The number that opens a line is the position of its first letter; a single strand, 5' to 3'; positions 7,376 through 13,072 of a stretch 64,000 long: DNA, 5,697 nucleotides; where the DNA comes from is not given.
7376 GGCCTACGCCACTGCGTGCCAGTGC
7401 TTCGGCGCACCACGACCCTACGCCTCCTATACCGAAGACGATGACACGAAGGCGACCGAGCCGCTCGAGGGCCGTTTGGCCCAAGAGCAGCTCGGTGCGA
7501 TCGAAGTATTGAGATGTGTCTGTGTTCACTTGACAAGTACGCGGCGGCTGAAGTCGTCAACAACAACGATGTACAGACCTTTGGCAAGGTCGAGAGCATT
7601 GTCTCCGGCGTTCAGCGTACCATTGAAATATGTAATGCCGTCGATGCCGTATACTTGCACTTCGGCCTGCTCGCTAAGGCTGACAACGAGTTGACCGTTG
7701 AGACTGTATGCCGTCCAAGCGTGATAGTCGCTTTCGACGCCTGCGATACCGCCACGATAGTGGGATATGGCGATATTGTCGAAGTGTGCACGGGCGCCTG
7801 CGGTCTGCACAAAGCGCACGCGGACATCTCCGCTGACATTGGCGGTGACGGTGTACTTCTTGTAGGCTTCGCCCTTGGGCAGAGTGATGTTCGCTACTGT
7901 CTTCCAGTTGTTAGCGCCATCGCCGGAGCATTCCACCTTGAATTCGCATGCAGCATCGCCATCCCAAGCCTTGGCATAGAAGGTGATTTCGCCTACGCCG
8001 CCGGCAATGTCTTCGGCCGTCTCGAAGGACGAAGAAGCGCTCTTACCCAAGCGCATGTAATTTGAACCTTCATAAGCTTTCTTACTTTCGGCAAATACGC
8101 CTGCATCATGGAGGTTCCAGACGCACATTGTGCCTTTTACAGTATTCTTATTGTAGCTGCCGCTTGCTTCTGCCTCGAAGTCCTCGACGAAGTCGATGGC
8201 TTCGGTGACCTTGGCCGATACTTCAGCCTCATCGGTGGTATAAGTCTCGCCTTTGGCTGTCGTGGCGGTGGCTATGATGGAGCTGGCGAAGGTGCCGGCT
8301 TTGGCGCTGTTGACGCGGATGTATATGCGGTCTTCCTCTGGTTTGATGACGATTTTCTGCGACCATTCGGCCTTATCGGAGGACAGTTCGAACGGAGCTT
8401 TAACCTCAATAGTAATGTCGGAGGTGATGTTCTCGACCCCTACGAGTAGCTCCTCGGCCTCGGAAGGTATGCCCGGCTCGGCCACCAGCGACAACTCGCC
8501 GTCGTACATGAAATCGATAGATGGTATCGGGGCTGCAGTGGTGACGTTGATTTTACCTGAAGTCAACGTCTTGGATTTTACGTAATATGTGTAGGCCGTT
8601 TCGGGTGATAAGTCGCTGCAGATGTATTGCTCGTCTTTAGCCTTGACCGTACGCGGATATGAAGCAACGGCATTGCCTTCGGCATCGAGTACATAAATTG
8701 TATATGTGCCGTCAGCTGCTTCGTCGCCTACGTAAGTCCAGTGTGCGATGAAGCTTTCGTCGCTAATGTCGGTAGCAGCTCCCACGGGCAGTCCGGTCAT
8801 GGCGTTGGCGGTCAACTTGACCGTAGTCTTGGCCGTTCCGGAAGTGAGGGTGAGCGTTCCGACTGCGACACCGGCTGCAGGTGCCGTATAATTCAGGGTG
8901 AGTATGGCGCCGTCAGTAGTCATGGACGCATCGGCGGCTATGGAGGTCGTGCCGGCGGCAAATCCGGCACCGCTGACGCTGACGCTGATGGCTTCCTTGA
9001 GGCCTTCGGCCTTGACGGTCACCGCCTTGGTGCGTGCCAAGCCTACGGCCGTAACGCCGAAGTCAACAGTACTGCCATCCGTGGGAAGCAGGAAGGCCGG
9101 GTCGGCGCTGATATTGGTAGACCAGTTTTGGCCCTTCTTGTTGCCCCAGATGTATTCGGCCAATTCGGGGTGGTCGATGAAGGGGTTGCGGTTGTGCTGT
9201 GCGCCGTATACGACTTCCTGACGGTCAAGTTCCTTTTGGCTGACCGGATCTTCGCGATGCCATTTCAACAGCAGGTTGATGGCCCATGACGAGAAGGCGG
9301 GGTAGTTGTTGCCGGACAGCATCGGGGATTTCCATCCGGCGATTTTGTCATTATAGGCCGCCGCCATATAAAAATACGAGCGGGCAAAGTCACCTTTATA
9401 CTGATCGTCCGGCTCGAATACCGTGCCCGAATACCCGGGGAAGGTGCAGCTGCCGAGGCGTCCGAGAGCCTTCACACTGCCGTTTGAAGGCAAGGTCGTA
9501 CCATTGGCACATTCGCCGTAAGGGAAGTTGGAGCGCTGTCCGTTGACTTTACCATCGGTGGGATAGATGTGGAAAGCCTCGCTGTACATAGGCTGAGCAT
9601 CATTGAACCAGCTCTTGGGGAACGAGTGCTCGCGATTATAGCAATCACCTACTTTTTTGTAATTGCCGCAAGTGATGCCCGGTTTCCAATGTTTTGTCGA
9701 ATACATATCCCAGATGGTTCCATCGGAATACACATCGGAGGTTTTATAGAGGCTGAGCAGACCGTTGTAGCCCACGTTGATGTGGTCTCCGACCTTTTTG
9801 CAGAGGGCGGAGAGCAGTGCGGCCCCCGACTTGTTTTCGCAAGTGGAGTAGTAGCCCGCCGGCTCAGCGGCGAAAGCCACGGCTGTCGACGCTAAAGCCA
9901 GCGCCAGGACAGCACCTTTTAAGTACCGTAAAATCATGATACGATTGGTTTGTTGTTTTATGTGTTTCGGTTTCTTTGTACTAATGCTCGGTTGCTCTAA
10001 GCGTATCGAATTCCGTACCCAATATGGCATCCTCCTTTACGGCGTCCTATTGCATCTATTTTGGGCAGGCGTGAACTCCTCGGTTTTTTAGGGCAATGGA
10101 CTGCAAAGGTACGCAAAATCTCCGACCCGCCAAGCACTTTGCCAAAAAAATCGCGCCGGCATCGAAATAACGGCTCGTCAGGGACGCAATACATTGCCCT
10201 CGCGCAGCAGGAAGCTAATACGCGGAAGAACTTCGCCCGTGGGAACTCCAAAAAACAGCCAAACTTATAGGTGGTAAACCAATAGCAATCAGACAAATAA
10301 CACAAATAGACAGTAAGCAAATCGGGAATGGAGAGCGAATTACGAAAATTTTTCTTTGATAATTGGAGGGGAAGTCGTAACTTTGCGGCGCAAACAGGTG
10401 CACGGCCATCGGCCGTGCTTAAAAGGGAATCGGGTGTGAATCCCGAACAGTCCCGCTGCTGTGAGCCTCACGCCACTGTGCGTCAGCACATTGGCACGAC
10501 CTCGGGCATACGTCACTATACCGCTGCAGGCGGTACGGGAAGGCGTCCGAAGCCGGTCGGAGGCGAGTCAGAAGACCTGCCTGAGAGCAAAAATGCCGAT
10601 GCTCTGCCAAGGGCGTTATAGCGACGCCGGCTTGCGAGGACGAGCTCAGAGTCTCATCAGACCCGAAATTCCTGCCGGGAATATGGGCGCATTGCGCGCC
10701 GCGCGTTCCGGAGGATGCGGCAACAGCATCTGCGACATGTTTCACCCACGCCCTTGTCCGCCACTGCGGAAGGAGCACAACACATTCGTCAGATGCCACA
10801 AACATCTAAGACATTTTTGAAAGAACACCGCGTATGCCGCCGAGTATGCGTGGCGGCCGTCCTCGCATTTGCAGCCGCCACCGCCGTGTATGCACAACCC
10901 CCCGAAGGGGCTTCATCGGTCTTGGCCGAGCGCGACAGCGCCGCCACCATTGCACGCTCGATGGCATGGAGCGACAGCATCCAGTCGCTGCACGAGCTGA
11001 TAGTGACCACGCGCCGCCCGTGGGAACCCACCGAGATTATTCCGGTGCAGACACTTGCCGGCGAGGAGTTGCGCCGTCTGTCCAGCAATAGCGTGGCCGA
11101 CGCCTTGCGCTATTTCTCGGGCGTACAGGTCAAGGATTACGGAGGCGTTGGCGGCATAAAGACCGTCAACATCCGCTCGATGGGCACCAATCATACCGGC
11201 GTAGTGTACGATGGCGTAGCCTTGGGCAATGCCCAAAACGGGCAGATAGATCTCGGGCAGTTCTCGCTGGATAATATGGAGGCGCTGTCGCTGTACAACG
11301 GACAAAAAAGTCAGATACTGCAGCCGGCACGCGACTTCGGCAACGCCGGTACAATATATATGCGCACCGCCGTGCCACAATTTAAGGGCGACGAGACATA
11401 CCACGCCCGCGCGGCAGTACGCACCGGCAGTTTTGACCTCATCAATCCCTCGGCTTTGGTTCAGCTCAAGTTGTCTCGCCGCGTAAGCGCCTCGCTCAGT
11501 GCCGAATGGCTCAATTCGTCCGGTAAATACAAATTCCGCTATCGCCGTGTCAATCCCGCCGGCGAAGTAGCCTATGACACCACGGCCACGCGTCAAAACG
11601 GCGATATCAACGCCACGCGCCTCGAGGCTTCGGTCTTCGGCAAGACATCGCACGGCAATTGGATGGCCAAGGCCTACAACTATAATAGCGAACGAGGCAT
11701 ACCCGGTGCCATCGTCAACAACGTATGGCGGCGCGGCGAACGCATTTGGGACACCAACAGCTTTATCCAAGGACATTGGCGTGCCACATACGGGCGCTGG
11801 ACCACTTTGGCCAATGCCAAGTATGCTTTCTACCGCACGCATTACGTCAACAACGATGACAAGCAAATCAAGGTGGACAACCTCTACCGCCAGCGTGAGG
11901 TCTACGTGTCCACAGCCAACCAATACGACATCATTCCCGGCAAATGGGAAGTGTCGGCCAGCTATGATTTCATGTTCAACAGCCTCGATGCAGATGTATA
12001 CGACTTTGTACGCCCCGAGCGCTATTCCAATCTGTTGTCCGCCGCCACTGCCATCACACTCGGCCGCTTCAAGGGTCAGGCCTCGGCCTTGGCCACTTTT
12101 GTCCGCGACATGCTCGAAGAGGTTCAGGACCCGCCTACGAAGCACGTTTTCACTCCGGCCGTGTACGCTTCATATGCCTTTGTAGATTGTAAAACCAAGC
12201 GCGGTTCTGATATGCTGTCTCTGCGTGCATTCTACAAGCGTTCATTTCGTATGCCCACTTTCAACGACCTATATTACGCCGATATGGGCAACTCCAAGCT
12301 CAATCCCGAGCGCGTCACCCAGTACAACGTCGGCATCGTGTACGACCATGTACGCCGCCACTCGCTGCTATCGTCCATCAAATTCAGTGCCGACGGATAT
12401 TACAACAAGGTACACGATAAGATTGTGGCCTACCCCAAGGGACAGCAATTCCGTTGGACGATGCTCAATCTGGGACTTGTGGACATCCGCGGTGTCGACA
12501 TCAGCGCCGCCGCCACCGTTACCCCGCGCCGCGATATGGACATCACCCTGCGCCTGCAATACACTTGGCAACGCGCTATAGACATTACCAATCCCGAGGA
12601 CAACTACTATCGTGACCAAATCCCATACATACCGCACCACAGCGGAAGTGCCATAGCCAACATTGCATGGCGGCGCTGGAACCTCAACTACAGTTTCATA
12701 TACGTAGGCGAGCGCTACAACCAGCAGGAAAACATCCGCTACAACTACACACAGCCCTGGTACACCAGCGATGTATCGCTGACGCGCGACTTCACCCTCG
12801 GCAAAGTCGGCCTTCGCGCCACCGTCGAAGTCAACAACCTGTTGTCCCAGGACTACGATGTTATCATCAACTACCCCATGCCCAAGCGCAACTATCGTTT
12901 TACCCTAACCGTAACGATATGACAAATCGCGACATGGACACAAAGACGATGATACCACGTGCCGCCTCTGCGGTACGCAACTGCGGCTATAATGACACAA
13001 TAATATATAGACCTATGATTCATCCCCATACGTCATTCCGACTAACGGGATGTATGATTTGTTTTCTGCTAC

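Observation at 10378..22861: B12-riboswitch-led seven-gene block combining a BtuB-like transporter with four T9SS-sorted proteins: a candidate secreted corrinoid-capture system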

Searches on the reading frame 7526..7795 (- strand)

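Call 32: search_protein_families(library=ncbifam, proteins=[window:7526-7795:-], max_evalue=10)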
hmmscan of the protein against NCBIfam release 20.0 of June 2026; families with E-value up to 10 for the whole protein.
window:7526-7795:- (89 aa): 1 family
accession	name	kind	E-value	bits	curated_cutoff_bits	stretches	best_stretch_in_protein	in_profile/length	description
TIGR04183.1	Por_Secre_tail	domain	2e-05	24.5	23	1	35-81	12-60/72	T9SS type A sorting domain-containing protein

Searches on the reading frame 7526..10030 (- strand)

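Call 29: search_protein_families(library=pfam, proteins=[window:7526-10030:-], max_evalue=0.001)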
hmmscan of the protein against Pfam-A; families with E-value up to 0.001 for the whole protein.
window:7526-10030:- (834 aa): 2 families
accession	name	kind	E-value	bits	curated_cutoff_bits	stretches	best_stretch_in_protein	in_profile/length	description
PF04231.19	Endonuclease_1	-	1.2e-74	251.4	25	1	70-289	3-235/235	Endonuclease I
PF00041.27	fn3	-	0.00043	20.9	25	0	419-488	8-70/84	Fibronectin type III domain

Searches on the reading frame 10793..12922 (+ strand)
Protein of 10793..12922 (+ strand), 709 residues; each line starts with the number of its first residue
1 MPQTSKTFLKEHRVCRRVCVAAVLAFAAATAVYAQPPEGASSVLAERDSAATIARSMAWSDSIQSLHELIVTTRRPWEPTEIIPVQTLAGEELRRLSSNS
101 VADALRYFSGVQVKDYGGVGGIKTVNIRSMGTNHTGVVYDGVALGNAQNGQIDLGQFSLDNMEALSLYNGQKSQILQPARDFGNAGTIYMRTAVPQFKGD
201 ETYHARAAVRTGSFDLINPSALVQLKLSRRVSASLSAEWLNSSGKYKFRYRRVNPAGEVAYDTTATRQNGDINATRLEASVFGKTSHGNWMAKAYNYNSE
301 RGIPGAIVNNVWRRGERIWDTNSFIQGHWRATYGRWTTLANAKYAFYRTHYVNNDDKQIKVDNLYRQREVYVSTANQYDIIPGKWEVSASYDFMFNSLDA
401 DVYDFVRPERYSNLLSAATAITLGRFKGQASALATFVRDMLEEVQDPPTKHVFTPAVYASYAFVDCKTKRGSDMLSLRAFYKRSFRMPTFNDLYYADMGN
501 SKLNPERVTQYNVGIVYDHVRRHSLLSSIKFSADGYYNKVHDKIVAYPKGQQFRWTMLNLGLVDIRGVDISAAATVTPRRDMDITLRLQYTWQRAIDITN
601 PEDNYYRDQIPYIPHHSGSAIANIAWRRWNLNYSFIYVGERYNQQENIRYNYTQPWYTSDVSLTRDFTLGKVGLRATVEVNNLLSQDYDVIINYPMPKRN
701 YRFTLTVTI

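Call 6: search_protein_families(library=pfam, proteins=[window:10793-12922:+], max_evalue=0.01)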
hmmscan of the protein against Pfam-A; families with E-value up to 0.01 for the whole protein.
window:10793-12922:+ (709 aa): 3 families
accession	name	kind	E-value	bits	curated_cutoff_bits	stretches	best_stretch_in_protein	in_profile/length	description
PF00593.30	TonB_dep_Rec_b-barrel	-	1.3e-31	111.4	27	1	228-683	60-436/436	TonB dependent receptor-like, beta-barrel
PF07715.20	Plug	-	4e-14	53.5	23.9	1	84-173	8-96/107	TonB-dependent Receptor Plug Domain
PF17427.7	Phi29_Phage_SSB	-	0.0053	17.4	25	0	5-87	29-109/123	Phage Single-stranded DNA-binding protein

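Call 7: search_protein_families(library=ncbifam, proteins=[window:10793-12922:+], max_evalue=0.01)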
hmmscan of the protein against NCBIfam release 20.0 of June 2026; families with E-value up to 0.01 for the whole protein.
window:10793-12922:+ (709 aa): 6 families
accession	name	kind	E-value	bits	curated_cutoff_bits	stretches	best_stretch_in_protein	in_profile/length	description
TIGR01779.1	TonB-B12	equivalog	4.1e-27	95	599.7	2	473-706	399-611/614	TonB-dependent vitamin B12 receptor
NF007926.1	PRK10641.1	equivalog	2.4e-20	72.7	836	2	52-174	12-138/617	TonB-dependent vitamin B12 receptor BtuB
NF049947.1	TonB_dep_PCPU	exception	6.3e-14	51.1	800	1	473-707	454-683/685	TonB-dependent receptor, PCPU motif-type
NF010012.0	PRK13486.1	equivalog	3.5e-11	42.2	924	2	498-643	465-593/696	TonB-dependent receptor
NF049946.1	TonB_dep_CU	exception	1.7e-05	23.3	700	1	500-708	488-681/683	TonB-dependent receptor, CU motif-type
NF010651.0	PRK14050.1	equivalog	0.00035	18.8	884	0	97-165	96-164/730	TonB-dependent siderophore receptor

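Call 71: search_solved_structures(query=window:10793-12922:+, max_evalue=0.00001)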
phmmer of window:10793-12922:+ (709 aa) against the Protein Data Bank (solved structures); distinct sequences matched with E-value up to 0.00001: 10.
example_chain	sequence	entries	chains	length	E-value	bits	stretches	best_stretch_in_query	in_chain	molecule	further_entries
8blw_A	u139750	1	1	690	5.2e-127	428.1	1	63-707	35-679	Vitamin B12 transporter BtuB1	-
8p98_A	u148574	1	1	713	1.3e-32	116.2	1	463-708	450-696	Vitamin B12 transporter BtuB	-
8p97_A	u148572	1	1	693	1.3e-32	116.2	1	463-708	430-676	TonB-dependent receptor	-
8bmx_C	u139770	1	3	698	1e-28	103.3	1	463-707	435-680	Putative TonB-linked outer membrane receptor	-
3rgn_A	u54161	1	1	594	3.2e-09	38.9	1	68-176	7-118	Vitamin B12 transporter BtuB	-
3rgm_A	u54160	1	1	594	1.6e-08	36.6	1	68-176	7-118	Vitamin B12 transporter BtuB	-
1nqe_A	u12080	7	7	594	1.9e-08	36.3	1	68-176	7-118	Vitamin B12 receptor | Vitamin B12 transporter btuB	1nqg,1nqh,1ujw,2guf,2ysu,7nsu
2gsk_A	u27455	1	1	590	4.2e-08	35.2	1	69-176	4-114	Vitamin B12 transporter btuB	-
3m8b_A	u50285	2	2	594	5.4e-08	34.8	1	69-176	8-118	Vitamin B12 transporter btuB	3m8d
1nqf_A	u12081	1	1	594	5.6e-08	34.8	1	68-176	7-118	Vitamin B12 receptor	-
